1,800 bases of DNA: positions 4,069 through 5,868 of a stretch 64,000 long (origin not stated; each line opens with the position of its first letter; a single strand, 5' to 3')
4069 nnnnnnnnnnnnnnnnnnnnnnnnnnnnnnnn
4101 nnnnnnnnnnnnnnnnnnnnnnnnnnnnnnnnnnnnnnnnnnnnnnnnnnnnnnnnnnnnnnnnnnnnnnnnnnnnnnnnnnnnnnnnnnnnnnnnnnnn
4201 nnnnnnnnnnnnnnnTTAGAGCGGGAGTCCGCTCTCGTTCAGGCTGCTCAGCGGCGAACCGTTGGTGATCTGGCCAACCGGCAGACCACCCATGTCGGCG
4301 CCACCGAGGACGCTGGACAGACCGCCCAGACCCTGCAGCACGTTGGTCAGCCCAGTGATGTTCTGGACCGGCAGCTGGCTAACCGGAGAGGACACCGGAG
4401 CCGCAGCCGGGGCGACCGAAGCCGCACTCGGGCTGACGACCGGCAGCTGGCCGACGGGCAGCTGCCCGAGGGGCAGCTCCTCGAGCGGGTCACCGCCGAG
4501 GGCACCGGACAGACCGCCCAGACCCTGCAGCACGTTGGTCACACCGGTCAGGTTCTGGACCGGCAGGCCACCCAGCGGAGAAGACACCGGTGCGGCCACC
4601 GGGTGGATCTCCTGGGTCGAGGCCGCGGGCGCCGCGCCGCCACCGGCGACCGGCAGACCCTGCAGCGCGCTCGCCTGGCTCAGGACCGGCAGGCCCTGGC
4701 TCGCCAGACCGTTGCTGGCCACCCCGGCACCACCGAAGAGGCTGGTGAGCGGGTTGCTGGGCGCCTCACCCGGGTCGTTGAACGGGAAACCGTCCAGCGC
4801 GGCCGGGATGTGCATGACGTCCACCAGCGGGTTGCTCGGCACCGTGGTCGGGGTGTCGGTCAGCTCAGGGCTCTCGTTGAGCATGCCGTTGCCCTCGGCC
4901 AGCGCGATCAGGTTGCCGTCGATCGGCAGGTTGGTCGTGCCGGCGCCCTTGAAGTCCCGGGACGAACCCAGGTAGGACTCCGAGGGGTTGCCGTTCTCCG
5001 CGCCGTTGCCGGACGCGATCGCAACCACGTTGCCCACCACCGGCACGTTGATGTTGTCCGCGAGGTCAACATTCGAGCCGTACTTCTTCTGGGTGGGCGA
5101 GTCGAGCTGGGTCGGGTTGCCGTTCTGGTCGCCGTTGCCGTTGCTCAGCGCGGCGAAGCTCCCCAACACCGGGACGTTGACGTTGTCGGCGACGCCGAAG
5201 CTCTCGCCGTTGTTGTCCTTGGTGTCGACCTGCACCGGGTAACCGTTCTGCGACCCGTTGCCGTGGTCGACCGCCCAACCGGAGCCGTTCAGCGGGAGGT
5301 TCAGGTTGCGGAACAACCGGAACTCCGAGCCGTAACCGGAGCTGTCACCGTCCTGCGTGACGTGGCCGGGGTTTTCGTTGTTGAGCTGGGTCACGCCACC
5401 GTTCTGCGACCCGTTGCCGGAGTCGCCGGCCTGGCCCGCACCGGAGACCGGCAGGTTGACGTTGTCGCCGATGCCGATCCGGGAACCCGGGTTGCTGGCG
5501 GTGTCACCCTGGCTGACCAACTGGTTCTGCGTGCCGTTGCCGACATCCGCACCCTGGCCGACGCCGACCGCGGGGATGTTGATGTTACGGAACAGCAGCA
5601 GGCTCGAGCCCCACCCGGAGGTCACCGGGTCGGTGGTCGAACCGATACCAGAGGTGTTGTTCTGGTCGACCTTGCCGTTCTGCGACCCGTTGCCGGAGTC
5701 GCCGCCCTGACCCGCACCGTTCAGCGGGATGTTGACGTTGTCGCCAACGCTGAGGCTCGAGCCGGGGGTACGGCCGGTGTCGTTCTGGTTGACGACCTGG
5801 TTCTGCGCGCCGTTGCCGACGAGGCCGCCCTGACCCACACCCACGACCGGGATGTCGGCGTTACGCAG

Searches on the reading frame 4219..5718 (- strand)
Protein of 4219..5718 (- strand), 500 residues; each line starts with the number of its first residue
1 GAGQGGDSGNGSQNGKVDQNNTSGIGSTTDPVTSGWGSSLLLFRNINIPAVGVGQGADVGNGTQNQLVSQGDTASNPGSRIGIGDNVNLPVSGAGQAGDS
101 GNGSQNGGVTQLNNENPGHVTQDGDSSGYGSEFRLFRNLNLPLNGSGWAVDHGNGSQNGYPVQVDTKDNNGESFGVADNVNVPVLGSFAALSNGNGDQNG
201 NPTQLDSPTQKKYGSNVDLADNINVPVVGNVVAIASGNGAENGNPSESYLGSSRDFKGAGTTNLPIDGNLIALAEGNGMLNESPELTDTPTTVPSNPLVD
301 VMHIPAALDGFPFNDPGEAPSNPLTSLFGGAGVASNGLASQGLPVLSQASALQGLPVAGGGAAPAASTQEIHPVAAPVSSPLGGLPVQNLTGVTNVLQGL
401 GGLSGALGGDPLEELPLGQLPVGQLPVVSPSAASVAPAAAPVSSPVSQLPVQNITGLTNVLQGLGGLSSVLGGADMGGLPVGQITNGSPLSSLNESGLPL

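Call 77: find_related_loci(query=window:4219-5718:-, collection=metagenome_contigs, flank=4000)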
Query window:4219-5718:- (500 aa) in metagenome_contigs; peptide patterns used: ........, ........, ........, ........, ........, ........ (x = any residue, [..] = any of these).
187 stretches matched a pattern, but none encodes a relative of the query by tblastn (E <= 1e-3).
